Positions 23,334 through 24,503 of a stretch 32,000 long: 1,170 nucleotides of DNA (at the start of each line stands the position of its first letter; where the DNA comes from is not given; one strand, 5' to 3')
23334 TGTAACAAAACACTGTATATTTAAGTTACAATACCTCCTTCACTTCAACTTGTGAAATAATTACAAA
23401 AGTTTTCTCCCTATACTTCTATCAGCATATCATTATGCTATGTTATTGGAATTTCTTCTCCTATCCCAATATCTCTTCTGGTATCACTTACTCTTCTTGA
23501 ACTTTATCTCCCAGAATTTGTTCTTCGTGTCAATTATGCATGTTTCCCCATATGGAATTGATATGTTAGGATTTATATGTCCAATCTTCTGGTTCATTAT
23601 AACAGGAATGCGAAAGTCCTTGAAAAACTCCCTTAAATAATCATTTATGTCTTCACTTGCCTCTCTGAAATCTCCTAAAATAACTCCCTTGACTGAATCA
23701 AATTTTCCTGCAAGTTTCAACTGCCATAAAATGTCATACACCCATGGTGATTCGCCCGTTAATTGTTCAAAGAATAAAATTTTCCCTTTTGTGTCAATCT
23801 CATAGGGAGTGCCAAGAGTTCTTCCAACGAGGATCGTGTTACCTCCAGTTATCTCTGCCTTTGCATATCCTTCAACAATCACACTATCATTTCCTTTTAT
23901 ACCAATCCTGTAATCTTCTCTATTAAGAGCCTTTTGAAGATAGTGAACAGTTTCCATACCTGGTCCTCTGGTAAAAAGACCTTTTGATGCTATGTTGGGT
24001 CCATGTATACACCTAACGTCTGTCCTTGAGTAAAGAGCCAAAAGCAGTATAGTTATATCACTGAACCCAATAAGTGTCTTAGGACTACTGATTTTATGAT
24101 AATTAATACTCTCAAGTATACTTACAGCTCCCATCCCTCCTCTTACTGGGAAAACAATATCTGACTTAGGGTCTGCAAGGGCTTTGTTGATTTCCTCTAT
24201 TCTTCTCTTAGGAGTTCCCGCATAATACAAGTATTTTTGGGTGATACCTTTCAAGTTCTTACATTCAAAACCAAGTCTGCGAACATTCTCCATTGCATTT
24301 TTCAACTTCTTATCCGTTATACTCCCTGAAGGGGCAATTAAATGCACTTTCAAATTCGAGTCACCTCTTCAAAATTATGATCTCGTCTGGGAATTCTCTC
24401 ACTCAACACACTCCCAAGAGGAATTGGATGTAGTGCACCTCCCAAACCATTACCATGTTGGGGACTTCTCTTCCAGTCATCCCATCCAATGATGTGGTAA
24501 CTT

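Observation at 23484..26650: Compositionally foreign ATP-grasp ligase + S66 (LdcA/MccF-like) peptidase operon under a divergent tandem-Lrp regulator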

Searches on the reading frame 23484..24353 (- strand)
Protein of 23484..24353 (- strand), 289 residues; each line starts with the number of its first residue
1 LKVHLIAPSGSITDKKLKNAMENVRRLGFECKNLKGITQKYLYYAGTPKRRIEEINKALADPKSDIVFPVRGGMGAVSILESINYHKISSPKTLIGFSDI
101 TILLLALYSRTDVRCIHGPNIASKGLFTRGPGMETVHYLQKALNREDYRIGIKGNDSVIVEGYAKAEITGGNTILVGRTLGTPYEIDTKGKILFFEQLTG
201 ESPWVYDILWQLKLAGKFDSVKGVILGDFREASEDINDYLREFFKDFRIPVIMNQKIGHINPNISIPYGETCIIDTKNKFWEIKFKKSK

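Call 3: search_protein_families(library=pfam, proteins=[window:23484-24353:-], max_evalue=0.01)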
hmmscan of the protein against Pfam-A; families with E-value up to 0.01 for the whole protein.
window:23484-24353:- (289 aa): 2 families
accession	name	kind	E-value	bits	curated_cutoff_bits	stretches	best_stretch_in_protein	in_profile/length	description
PF02016.21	Peptidase_S66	-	1.3e-29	103.2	25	1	3-118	1-121/121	LD-carboxypeptidase N-terminal domain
PF17676.7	Peptidase_S66C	-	1.1e-26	94.2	23.7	1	166-272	2-118/120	LD-carboxypeptidase C-terminal domain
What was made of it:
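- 23484..24353 (-): S66-family serine peptidase (LD-carboxypeptidase/MccF family), 289 aa, TTG start; triad Ser98/Glu196/His259. Pfam S66 N- and C-domains (call 3).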

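Call 4: search_protein_families(library=ncbifam, proteins=[window:23484-24353:-], max_evalue=0.01)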
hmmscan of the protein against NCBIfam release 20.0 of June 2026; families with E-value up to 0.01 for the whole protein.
window:23484-24353:- (289 aa): 1 family
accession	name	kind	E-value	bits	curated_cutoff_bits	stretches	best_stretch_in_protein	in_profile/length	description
NF008424.0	PRK11253.1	equivalog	1.2e-35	123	378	1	2-280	6-295/308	muramoyltetrapeptide carboxypeptidase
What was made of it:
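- On RimK family alpha-L-glutamate ligase: No hit for the window protein (calls 3, 4).
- On LdcA muramoyltetrapeptide carboxypeptidase (orthologue): 123 bits against a 378 cut-off (call 4).
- Closest known: LdcA. Different: The LdcA equivalog scores 123 against a 378 cut-off (call 4).
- The NCBIfam LdcA equivalog scores 123 bits against a 378 cut-off (call 4).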

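Call 19: search_solved_structures(query=window:23484-24353:-, max_evalue=0.001, show_alignments=3)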
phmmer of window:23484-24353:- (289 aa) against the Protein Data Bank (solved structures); distinct sequences matched with E-value up to 0.001: 28.
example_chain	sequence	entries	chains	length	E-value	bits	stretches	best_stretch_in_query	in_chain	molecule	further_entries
3tyx_A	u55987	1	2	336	9.9e-24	87.6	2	13-127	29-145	Microcin immunity protein MccF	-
3sr3_A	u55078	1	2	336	1.1e-23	87.5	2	13-127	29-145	Microcin immunity protein MccF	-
3gjz_A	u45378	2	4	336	1.1e-23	87.4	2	13-127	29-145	Microcin immunity protein MccF | Microcin C7 self-immunity protein mccF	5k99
3u1b_A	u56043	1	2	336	2.2e-23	86.5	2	13-127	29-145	Microcin immunity protein MccF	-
3t5m_A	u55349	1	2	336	3e-23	86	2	13-127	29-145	Microcin immunity protein MccF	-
6uuk_A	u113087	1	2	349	7.5e-23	84.7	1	3-272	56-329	Muramoyltetrapeptide carboxypeptidase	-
4jvo_A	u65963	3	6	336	7.3e-22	81.5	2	13-127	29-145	Microcin immunity protein MccF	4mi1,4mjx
5usd_A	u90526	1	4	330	8.6e-22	81.2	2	152-279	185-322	Peptidase S66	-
4e5s_A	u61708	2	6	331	8.7e-22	81.2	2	152-279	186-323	MccFlike protein (BA_5613) | LD-carboxypeptidase family protein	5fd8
1zrs_A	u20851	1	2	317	2.4e-19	73.2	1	2-278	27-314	hypothetical protein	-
1zl0_A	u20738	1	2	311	3e-19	72.9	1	2-281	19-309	hypothetical protein PA5198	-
4h1h_A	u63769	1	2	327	5.2e-19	72.1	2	3-124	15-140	Lmo1638 protein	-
2aum_A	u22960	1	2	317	6.2e-19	71.9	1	2-278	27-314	hypothetical protein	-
4inj_A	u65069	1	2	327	1.4e-18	70.8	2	3-124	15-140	Lmo1638 protein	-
5z01_A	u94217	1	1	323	2.1e-18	70.1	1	3-277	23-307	Murein tetrapeptide carboxypeptidase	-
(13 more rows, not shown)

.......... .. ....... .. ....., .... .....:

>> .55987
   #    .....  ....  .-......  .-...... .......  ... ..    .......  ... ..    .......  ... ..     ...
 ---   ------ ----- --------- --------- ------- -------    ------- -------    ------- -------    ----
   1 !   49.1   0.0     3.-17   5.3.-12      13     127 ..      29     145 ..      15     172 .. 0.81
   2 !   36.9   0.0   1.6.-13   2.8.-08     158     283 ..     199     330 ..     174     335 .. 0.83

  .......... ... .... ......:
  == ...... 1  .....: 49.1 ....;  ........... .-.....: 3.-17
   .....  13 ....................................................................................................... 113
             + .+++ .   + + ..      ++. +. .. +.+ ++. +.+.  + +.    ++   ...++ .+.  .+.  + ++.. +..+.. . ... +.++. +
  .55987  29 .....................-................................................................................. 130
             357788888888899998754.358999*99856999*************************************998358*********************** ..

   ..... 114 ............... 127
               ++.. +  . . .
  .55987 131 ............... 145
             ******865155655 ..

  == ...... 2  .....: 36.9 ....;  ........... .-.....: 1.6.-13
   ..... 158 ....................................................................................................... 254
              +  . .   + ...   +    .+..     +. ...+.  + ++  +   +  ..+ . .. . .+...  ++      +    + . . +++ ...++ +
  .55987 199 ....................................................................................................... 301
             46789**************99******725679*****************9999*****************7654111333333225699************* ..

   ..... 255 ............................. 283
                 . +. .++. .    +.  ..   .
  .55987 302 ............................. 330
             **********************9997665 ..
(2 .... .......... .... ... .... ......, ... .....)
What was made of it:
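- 23484..24353 (-): Matches to PDB MccF and LdcA at E 1e-23 to 1e-18 (call 19).
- On Peptidase family S66: Their motifs align with GYSD, FIED and CCHTHP of MccF (call 19).
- On MccF microcin C immunity: The protein is 289 aa against 336-371 aa. HMMER splits the match into two stretches, leaving MccF residues of about 146-198 and query residues 128-157 unaligned (call 19).
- The best PDB sequence hits for S66 are MccF immunity proteins (E about 1e-23, call 19). The protein is 289 aa against 336-371 aa for MccF, and the match breaks into two stretches, leaving the region between the two domains unaligned (call 19).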

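Call 22: find_homologous_proteins(query=window:23484-24353:-, max_evalue=1e-10)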
Query window:23484-24353:- (289 aa): 744 proteins with E <= 1e-10 among 1504 candidates; the best 120 are listed.
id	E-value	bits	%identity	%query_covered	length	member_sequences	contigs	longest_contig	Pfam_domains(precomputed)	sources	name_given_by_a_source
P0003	5.8e-192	655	100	100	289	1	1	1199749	PF17676.8,PF02016.22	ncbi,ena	-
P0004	3.5e-166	570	86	100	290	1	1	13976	PF17676.8,PF02016.22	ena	-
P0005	1.6e-122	427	68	96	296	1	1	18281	PF17676.8,PF02016.22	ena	-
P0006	1.0e-106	375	58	99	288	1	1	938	PF17676.8,PF02016.22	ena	-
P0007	5.8e-88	313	52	99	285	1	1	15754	PF17676.8,PF02016.22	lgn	-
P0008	1.1e-86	309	52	99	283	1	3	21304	PF17676.8,PF02016.22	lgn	-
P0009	3.9e-85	304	54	98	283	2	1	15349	PF17676.8,PF02016.22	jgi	-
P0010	2.7e-84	301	51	97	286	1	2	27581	PF17676.8,PF02016.22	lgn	-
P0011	1.1e-83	299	54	99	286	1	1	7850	PF17676.8,PF02016.22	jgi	jgi:muramoyltetrapeptide carboxypeptidase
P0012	1.5e-83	299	50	100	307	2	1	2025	PF17676.8,PF02016.22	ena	-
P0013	4.1e-83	297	51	98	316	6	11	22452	PF17676.8,PF02016.22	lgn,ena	-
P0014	4.2e-82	294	48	100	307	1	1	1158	PF17676.8,PF02016.22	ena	-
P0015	9.8e-82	293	52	98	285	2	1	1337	PF17676.8,PF02016.22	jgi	-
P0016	1.8e-81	292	49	98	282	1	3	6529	PF17676.8,PF02016.22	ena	-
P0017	9.4e-81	290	52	98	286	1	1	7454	PF17676.8,PF02016.22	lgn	-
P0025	8.8e-78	280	49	98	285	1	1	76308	PF17676.8,PF02016.22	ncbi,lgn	ncbi:MAG: LD-carboxypeptidase [archaeon]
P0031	5.9e-74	267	48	98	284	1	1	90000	PF17676.8,PF02016.22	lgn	-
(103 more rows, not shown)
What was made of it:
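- Closest known: LdcA. Different: It forms a separate archaeal clade at 46-68% identity, against at most 38% to bacterial proteins (call 22).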

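Call 23: find_encoding_contigs(protein=P0005, flank=6000, max_places=2)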
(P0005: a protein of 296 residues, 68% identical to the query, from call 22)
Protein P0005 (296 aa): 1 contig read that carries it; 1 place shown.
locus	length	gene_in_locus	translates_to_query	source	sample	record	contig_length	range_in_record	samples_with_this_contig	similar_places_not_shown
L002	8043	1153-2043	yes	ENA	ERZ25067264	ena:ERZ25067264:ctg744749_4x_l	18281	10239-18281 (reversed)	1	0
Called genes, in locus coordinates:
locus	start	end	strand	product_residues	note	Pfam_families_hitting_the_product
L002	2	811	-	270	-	?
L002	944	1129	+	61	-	-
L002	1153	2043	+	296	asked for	PF02016:Peptidase_S66, PF17676:Peptidase_S66C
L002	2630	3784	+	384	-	-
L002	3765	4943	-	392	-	PF01112:Asparaginase_2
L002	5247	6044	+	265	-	PF01177:Asp_Glu_race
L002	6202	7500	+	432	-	PF13245:AAA_19 (faint), PF02881:SRP54_N, PF13401:AAA_22 (weak), PF13604:AAA_30 (weak), PF00448:SRP54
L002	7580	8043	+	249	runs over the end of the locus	-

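Call 24: find_encoding_contigs(protein=P0025, flank=6000, max_places=2)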
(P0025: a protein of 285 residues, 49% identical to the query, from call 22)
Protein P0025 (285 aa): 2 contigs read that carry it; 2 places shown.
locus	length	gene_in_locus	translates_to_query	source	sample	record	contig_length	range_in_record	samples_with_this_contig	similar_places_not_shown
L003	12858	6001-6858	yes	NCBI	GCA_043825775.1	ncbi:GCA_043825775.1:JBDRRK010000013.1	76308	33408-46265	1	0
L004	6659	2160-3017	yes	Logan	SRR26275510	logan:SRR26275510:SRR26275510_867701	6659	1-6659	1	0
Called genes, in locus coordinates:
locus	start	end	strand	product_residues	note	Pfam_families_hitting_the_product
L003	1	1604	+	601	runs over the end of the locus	-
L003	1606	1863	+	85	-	PF01247:Ribosomal_L35Ae, PF01782:RimM (faint)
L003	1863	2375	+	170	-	PF00252:Ribosomal_L16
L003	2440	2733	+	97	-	-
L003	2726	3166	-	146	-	-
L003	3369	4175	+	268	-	PF01177:Asp_Glu_race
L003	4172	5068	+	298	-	PF08443:RimK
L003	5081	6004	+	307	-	-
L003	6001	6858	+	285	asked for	PF02016:Peptidase_S66, PF17676:Peptidase_S66C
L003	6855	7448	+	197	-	PF11814:DUF3335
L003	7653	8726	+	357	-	PF00091:Tubulin, PF12327:FtsZ_C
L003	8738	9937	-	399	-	PF12832:MFS_1_like, PF07690:MFS_1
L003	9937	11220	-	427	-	PF01336:tRNA_anti-codon, PF00152:tRNA-synt_2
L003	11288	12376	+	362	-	PF01702:TGT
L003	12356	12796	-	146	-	-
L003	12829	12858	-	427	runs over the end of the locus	PF01336:tRNA_anti-codon, PF00152:tRNA-synt_2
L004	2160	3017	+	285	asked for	PF02016:Peptidase_S66, PF17676:Peptidase_S66C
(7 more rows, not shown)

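Call 25: find_encoding_contigs(protein=P0031, flank=6000, max_places=2)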
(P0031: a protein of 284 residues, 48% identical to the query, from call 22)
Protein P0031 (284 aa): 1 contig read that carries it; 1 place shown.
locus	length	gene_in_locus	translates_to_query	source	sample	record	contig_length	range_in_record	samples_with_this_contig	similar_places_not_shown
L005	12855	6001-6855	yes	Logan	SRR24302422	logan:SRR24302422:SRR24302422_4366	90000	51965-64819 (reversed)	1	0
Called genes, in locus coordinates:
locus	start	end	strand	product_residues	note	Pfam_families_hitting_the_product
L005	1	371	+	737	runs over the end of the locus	-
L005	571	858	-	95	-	PF21473:OB_Ssb-like, PF01336:tRNA_anti-codon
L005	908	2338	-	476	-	PF00587:tRNA-synt_2b, PF03129:HGTP_anticodon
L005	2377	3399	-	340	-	PF01047:MarR (faint), PF13412:HTH_24 (faint), PF13404:HTH_AsnC-type (faint)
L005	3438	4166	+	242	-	PF01177:Asp_Glu_race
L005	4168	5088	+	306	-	PF08443:RimK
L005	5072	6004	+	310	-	-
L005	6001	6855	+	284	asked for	PF02016:Peptidase_S66, PF17676:Peptidase_S66C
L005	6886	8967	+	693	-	PF13522:GATase_6, PF13537:GATase_7, PF00733:Asn_synthase, PF03054:tRNA_Me_trans (faint), PF24167:DUF7411 (weak), PF00733:Asn_synthase, PF01902:Diphthami_syn_2_N, PF28410:Diphthami_syn_2_C, +1 more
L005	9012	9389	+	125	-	PF07291:MauE, PF07681:DoxX, PF04173:DoxD (weak)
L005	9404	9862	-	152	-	PF04229:GrpB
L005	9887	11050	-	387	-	PF13191:AAA_16 (faint), PF00004:AAA, PF07724:AAA_2 (faint), PF13173:AAA_14 (weak), PF13401:AAA_22 (faint), PF21960:RCF1-5-like_lid (weak)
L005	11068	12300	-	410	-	-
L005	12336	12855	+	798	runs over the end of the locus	PF00133:tRNA-synt_1, PF09334:tRNA-synt_1g, PF13603:tRNA-synt_1_2 (faint), PF08264:Anticodon_1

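Call 52: find_encoding_contigs(protein=P0007, flank=6000, max_places=1)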
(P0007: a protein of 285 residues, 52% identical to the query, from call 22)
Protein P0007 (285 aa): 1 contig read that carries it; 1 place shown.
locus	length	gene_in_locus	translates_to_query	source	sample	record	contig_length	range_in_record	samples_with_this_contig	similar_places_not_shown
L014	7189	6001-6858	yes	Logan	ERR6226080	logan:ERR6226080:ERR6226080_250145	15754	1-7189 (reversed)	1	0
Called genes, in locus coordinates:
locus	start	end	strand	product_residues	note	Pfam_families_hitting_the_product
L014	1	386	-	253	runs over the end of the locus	PF01048:PNP_UDP_1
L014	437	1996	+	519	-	PF04055:Radical_SAM, PF16199:Radical_SAM_C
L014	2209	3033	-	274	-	PF00350:Dynamin_N (faint), PF02421:FeoB_N (faint), PF01926:MMR_HSR1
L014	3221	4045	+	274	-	PF01177:Asp_Glu_race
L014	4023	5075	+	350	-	-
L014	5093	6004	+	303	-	PF02955:GSH-S_ATP (faint)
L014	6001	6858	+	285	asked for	PF02016:Peptidase_S66, PF17676:Peptidase_S66C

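Call 53: find_encoding_contigs(protein=P0009, flank=6000, max_places=1)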
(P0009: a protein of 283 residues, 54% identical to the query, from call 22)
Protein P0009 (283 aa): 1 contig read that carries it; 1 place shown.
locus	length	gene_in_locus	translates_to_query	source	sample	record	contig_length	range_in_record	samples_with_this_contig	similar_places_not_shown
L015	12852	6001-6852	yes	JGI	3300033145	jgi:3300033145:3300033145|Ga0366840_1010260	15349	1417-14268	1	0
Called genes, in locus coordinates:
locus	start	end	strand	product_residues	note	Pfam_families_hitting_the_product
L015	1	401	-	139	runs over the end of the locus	-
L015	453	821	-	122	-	-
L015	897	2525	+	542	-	PF00749:tRNA-synt_1c, PF03950:tRNA-synt_1c_C (weak)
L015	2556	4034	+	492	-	PF00682:HMGL-like, PF22617:HCS_D2, PF08502:LeuA_dimer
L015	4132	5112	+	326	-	PF02655:ATP-grasp_3 (weak), PF08443:RimK, PF02222:ATP-grasp (weak), PF02955:GSH-S_ATP (weak), PF07478:Dala_Dala_lig_C (weak)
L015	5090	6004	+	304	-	-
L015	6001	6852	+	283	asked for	PF02016:Peptidase_S66, PF17676:Peptidase_S66C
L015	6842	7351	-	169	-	-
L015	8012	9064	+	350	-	-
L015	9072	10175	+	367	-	-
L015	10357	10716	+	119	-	PF01248:Ribosomal_L7Ae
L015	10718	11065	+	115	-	PF01200:Ribosomal_S28e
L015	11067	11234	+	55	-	PF01246:Ribosomal_L24e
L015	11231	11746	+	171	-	PF00334:NDK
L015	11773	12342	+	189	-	PF01966:HD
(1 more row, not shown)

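Call 54: find_encoding_contigs(protein=P0010, flank=6000, max_places=1)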
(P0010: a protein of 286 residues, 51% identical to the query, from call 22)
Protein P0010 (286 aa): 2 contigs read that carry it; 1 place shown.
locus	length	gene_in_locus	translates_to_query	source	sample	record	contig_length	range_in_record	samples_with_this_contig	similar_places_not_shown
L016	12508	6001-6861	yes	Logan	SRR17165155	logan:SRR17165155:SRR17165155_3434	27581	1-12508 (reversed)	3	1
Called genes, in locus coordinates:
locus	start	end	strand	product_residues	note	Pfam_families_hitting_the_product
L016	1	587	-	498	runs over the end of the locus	PF02652:Lactate_perm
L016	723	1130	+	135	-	-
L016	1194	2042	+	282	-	PF01738:DLH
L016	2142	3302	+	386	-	-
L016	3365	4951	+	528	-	PF00171:Aldedh, PF05893:LuxC (weak)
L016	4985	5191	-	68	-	-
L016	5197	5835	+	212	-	PF05219:DREV (weak), PF13489:Methyltransf_23, PF08241:Methyltransf_11, PF08242:Methyltransf_12 (weak), PF13649:Methyltransf_25 (weak)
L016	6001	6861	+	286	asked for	PF02016:Peptidase_S66, PF17676:Peptidase_S66C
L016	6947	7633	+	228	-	PF00702:Hydrolase, PF13419:HAD_2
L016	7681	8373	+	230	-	PF09335:VTT_dom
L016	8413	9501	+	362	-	PF00149:Metallophos (weak)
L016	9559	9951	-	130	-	-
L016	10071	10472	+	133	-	PF08818:DUF1801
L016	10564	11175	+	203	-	-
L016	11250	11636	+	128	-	PF01909:NTP_transf_2, PF18765:Polbeta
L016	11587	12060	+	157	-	PF01934:HepT-like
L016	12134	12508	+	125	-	?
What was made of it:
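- S66 stands alone in L016 and survives loss of the ligase in L002, so it has a role that does not need the ligase (calls 23, 54).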
